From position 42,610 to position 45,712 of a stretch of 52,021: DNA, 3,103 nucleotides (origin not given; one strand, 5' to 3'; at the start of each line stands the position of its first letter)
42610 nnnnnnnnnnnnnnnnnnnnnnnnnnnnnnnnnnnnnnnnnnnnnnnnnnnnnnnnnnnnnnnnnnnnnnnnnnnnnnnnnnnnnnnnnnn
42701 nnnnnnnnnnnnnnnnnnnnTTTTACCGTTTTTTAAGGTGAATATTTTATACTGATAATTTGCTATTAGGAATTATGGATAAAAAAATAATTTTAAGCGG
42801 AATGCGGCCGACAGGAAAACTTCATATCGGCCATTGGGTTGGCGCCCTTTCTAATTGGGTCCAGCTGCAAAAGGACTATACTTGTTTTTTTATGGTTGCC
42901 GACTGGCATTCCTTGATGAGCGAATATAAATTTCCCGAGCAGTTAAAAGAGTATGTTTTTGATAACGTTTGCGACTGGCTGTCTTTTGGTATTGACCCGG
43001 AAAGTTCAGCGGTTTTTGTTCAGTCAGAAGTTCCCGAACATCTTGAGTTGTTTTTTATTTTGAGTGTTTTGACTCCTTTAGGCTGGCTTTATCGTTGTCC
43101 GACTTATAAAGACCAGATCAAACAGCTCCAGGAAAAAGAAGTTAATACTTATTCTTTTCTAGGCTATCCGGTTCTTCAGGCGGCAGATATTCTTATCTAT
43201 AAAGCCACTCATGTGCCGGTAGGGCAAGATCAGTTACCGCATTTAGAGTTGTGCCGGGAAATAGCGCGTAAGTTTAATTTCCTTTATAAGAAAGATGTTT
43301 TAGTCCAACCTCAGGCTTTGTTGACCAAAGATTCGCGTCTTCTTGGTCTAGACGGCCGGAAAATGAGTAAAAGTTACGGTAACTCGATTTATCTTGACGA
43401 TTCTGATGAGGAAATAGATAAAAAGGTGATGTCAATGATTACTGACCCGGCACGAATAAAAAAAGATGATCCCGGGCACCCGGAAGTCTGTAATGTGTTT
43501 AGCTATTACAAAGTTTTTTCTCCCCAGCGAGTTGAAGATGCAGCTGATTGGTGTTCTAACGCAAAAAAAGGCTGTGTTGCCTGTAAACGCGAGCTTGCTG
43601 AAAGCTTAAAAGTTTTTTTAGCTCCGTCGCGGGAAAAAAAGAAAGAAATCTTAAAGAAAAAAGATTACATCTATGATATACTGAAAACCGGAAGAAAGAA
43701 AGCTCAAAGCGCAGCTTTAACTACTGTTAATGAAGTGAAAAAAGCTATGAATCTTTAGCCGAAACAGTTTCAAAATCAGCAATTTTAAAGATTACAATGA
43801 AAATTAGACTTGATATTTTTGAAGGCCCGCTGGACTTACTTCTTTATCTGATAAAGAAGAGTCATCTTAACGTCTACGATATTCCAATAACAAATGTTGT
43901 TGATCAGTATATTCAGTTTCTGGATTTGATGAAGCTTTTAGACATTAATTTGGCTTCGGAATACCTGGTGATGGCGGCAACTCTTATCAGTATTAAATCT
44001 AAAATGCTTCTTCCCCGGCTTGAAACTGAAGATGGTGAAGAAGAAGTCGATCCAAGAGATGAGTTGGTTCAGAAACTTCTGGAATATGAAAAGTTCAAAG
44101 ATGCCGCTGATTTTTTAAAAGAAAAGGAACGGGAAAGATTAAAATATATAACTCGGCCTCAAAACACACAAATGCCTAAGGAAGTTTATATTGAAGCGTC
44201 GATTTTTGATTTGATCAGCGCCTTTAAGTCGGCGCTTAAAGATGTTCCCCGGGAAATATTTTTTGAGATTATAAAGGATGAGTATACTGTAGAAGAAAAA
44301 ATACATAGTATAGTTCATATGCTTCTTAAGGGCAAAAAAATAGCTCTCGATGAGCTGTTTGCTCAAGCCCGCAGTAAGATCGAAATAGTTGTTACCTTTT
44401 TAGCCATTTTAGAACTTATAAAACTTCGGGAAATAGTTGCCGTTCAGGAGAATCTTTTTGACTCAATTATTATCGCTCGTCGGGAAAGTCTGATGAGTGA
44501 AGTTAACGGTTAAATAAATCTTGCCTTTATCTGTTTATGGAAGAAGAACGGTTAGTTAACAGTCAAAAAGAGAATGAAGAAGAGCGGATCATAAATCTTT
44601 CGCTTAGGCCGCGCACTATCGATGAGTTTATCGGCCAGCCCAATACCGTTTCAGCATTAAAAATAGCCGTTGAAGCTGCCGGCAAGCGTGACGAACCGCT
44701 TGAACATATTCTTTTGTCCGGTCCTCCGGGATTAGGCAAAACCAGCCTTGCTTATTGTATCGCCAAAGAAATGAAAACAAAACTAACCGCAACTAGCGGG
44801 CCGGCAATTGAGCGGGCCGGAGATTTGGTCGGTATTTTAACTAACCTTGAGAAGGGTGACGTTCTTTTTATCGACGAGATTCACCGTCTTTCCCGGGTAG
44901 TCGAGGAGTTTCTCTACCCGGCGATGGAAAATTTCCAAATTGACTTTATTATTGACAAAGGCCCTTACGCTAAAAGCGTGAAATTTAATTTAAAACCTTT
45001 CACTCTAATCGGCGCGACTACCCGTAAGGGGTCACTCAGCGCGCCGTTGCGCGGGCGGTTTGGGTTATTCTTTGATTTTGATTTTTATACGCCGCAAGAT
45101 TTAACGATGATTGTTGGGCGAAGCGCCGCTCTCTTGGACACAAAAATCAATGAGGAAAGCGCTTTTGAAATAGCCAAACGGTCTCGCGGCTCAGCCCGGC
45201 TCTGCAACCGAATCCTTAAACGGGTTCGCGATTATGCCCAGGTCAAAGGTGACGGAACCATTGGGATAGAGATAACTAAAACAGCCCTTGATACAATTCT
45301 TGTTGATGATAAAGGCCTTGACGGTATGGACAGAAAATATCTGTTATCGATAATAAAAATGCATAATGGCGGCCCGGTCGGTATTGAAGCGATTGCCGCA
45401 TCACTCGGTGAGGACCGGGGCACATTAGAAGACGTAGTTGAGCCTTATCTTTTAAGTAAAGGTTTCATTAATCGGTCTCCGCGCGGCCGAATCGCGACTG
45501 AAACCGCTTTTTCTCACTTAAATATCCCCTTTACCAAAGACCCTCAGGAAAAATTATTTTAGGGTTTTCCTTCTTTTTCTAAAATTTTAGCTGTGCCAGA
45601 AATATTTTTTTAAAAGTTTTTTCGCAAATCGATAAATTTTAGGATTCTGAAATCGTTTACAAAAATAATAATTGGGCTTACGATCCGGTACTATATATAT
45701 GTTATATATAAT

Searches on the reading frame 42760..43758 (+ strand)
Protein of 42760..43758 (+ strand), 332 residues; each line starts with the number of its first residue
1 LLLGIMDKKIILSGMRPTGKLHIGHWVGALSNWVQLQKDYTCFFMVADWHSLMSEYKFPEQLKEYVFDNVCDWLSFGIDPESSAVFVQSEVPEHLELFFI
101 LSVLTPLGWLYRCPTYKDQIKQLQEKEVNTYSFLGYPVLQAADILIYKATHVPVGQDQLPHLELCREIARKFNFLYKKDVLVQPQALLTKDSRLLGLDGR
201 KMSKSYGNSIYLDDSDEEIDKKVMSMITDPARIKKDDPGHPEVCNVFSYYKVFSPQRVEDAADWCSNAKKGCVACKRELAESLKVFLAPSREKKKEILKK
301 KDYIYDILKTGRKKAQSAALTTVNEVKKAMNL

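Call 9: search_protein_families(library=pfam, proteins=[window:42760-43758:+])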
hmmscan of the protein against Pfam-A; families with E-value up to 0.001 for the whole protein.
window:42760-43758:+ (332 aa): 2 families
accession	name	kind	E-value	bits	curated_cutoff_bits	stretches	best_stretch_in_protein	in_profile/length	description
PF00579.31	tRNA-synt_1b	-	6.9e-67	226.3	21.1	1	10-287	7-291/292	tRNA synthetases class I (W and Y)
PF00749.27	tRNA-synt_1c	-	0.00065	19.1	23.4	0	17-128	10-112/314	tRNA synthetases class I (E and Q), catalytic domain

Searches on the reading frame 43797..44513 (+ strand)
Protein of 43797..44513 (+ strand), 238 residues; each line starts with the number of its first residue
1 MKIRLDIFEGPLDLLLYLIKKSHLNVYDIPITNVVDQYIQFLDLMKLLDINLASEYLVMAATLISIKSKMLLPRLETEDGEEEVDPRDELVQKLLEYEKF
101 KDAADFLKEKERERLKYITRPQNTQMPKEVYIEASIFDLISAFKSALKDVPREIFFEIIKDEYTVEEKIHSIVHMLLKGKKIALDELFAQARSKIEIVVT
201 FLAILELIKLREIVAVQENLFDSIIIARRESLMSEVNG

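Call 9: search_protein_families(library=pfam, proteins=[window:43797-44513:+])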
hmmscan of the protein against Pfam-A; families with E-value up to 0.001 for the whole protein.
window:43797-44513:+ (238 aa): 1 family
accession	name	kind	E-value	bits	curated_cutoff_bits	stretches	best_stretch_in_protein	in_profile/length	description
PF02616.19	SMC_ScpA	-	5.5e-42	144.8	24.6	1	18-226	1-229/232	Segregation and condensation protein ScpA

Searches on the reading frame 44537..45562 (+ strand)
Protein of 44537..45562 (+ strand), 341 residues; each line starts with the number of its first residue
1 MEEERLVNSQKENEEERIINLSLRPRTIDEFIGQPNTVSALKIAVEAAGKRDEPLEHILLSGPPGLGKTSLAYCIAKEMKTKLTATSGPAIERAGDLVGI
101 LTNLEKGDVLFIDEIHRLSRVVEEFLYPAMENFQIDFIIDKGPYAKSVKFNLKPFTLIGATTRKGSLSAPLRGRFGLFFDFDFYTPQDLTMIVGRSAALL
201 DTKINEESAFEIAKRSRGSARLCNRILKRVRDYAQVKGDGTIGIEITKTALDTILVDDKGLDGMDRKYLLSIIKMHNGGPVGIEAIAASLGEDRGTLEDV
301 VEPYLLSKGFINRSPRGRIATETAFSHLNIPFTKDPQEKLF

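Call 9: search_protein_families(library=pfam, proteins=[window:44537-45562:+])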
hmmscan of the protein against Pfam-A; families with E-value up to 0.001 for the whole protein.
window:44537-45562:+ (341 aa): 10 families
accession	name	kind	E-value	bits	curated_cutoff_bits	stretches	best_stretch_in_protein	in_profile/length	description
PF05496.18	RuvB_N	-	3.8e-70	235.2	27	1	23-178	1-156/159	Holliday junction DNA helicase RuvB P-loop domain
PF17864.7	AAA_lid_4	-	8.6e-26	89.9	27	1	184-257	1-74/74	RuvB AAA lid domain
PF05491.19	RuvB_C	-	1.5e-24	86.2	24.7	1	259-329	2-72/72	RuvB C-terminal winged helix domain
PF00004.35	AAA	-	6.9e-21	75.5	21.2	1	58-181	1-129/131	ATPase family associated with various cellular activities (AAA)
PF07728.20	AAA_5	-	5.4e-08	33.4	22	1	57-175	1-139/139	AAA domain (dynein-related subfamily)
PF13191.12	AAA_16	-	3.6e-06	28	32.6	1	31-85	2-55/167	AAA ATPase domain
PF01078.27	Mg_chelatase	-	4.2e-06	26.7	20.3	0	30-77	4-44/207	Magnesium chelatase, subunit ChlI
PF06068.19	TIP49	-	2.7e-05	24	23.8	0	29-83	24-78/347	TIP49 P-loop domain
PF20720.3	nSTAND3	-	0.00078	19.6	27.2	0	56-82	18-44/155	Novel STAND NTPase 3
PF13173.12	AAA_14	-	0.00081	19.8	27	0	58-138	5-94/129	AAA domain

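Call 80: list_cluster_members(proteins=[window:44537-45559:+, window:40813-42717:+, window:19544-22276:+])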
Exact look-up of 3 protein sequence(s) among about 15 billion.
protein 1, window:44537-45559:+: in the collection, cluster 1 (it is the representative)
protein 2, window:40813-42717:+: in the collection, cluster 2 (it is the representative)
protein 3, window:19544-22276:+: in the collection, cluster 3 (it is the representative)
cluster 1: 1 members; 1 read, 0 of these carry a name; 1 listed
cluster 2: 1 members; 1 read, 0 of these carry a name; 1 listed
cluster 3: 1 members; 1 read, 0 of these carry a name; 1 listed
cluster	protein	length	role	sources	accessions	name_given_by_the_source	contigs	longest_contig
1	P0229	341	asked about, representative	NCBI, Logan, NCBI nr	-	-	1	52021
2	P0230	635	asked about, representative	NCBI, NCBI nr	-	-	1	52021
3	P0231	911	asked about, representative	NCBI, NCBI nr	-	-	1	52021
